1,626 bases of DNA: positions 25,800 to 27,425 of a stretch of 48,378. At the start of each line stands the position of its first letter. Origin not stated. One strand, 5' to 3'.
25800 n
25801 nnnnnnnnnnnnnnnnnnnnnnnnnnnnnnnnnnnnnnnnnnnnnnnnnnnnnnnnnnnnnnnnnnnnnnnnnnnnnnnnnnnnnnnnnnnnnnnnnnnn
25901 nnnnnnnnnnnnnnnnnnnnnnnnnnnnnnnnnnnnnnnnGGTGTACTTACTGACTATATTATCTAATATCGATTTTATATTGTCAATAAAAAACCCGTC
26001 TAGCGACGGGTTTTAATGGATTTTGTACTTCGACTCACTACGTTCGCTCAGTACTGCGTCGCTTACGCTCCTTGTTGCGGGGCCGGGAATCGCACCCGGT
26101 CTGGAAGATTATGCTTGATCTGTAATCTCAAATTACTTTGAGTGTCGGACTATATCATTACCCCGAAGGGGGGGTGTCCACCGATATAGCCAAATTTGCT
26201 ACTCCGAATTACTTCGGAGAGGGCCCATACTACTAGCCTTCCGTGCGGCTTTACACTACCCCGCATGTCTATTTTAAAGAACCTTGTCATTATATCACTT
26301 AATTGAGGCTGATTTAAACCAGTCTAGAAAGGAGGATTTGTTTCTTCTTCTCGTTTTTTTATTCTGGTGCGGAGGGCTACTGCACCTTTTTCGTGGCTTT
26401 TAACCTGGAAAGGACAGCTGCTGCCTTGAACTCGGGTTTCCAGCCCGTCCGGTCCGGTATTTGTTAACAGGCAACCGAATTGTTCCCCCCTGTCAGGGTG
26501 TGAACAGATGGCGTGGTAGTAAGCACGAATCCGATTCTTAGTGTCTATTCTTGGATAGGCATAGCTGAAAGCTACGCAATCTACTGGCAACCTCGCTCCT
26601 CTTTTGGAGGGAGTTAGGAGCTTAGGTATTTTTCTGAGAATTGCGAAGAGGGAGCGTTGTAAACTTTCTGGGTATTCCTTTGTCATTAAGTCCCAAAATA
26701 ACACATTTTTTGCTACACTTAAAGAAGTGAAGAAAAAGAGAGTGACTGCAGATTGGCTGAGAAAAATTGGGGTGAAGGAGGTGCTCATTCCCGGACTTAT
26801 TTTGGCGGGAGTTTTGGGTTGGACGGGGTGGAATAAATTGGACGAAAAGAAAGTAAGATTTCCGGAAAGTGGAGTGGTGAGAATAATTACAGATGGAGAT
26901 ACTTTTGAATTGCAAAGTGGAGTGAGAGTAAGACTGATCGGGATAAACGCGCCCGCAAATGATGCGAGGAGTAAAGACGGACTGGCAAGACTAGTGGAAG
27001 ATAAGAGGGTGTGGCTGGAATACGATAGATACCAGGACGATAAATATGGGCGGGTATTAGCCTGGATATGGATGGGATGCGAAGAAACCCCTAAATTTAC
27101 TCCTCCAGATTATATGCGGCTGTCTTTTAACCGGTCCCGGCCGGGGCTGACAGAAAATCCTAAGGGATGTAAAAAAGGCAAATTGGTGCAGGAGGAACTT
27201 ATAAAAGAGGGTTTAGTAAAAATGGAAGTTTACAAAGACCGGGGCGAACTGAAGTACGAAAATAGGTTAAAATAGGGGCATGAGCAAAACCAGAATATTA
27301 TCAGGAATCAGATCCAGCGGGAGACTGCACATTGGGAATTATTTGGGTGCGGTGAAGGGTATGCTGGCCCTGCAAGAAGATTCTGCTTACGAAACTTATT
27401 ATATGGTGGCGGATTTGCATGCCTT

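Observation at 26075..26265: tRNA(CAU) gene split in the anticodon loop by a 121-nt hairpin-rich insertion with group-I-like boundaries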

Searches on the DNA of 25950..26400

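Call 4: search_rna_families(source=window, start=25950, end=26400, threshold=evalue, max_evalue=10, show_alignments=6)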
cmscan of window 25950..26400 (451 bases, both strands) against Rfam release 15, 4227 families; matches with E-value up to 10: 11.
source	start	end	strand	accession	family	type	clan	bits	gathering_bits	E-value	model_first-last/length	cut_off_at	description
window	26126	26244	-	RF00028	Intron_gpI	Intron;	-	34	50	4.5e-07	1-253/253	no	Group I catalytic intron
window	25962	26022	+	RF02064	STnc370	Gene; sRNA;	-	20.9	54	3.2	1-71/71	no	Enterobacterial sRNA STnc370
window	25986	26061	-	RF01772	rnk_pseudo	Cis-reg; leader;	-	18.8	55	0.94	1-108/108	no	Pseudomonas rnk leader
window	25956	26014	+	RF00624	P9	Gene;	-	18.2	43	0.17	1-74/74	no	Pseudomonas sRNA P9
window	26275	26361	+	RF02529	SSRC8_1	Gene; sRNA;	-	17.8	80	1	1-150/150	no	Streptococcus sRNA SSRC8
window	25986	26056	-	RF00513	Trp_leader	Cis-reg; leader;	-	15.5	41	2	1-100/100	no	Tryptophan operon leader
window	25950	26015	+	RF02144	rsmX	Gene;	CL00106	14.6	56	2.3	40-114/114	5'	rsmX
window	25986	26020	-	RF02837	anti-hemB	Gene; sRNA;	-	13.9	49.5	1.3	1-81/81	no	Burkholderia RNA 7 (anti-hemB)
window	26068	26101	+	RF02784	SorX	Gene; sRNA;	-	13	46.6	2.4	32-67/73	no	Singlet oxygen resistance RNA X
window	26083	26102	-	RF00050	FMN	Cis-reg; riboswitch;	-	10.9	66.2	7.5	85-104/138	no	FMN riboswitch aptamer (RFN element)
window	26083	26099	-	RF04321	tmRNA_permuted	Gene;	-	10.5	47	6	36-52/213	no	permuted transfer-messenger RNA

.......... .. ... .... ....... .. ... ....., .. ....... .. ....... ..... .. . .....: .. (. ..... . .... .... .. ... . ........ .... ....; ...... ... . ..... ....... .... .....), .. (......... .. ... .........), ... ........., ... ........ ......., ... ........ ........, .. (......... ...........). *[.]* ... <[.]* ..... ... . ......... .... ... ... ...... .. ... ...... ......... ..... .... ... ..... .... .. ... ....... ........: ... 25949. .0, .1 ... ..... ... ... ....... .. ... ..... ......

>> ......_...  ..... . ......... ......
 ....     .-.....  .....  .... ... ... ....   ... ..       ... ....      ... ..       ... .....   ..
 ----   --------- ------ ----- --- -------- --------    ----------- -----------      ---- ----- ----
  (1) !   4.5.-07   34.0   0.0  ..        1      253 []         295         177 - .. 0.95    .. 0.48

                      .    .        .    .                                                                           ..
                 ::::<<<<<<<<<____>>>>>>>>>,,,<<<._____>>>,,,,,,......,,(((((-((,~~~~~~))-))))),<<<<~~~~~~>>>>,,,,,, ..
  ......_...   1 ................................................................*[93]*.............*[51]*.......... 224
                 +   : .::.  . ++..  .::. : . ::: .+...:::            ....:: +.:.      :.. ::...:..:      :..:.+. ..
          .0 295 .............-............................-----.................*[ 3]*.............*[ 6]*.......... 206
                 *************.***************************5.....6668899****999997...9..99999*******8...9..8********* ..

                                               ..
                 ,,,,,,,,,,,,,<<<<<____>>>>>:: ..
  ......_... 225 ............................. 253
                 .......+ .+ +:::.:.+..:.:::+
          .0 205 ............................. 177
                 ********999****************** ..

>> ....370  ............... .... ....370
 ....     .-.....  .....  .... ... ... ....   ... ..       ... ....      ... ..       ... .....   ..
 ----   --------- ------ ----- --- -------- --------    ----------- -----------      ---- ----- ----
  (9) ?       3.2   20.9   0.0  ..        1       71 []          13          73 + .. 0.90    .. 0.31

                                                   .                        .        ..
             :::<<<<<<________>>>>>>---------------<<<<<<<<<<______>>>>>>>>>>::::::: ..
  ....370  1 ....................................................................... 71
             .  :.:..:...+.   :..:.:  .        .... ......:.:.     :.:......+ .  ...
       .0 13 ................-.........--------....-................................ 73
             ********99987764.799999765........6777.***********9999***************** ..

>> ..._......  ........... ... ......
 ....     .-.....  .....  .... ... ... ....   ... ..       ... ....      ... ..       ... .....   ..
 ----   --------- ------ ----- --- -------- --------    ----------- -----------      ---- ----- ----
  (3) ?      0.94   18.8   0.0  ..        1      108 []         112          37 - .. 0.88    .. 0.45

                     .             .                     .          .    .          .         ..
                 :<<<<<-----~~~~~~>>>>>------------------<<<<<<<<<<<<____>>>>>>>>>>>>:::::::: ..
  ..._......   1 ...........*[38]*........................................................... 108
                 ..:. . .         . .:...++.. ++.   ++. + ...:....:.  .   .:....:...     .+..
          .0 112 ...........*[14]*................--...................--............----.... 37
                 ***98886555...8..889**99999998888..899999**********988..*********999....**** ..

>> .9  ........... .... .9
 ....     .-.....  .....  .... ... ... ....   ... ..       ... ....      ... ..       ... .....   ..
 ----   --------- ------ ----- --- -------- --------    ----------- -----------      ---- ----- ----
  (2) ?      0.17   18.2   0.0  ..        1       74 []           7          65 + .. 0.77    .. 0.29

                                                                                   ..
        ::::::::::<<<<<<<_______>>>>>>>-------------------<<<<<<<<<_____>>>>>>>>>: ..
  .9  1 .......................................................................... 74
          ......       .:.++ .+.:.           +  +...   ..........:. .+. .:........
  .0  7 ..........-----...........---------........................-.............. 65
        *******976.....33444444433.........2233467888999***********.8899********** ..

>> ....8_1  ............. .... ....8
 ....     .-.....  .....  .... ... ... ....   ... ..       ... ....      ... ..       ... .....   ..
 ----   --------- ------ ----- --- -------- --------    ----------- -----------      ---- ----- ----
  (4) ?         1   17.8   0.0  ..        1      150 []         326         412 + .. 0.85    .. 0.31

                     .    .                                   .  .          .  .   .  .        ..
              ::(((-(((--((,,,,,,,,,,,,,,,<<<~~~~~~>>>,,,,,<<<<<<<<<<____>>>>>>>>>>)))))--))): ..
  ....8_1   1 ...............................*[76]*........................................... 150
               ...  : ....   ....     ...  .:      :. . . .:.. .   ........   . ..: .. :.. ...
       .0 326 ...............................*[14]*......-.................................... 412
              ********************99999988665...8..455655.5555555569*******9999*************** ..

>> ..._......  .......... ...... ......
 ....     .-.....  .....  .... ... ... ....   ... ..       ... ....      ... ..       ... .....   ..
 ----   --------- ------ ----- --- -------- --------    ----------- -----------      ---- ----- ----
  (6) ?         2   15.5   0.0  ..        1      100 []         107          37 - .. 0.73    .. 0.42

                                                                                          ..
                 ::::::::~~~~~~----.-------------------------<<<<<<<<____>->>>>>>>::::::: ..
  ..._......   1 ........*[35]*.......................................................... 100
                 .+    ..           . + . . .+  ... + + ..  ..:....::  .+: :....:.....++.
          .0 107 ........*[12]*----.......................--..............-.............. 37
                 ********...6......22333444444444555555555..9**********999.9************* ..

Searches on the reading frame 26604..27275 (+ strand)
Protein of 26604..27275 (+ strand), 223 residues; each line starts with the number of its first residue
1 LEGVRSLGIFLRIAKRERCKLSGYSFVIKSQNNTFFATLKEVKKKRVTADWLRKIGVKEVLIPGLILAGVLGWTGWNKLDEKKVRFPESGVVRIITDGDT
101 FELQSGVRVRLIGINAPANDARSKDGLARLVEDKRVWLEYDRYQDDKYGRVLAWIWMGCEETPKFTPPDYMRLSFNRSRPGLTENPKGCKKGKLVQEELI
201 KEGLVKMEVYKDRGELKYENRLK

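Call 8: search_protein_families(library=pfam, proteins=[window:26604-27275:+])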
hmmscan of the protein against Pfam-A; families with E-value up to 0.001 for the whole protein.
window:26604-27275:+ (223 aa): 1 family
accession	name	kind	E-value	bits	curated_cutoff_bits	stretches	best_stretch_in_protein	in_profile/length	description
PF00565.23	SNase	-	3.8e-06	27.8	21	1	108-214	1-84/107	Staphylococcal nuclease homologue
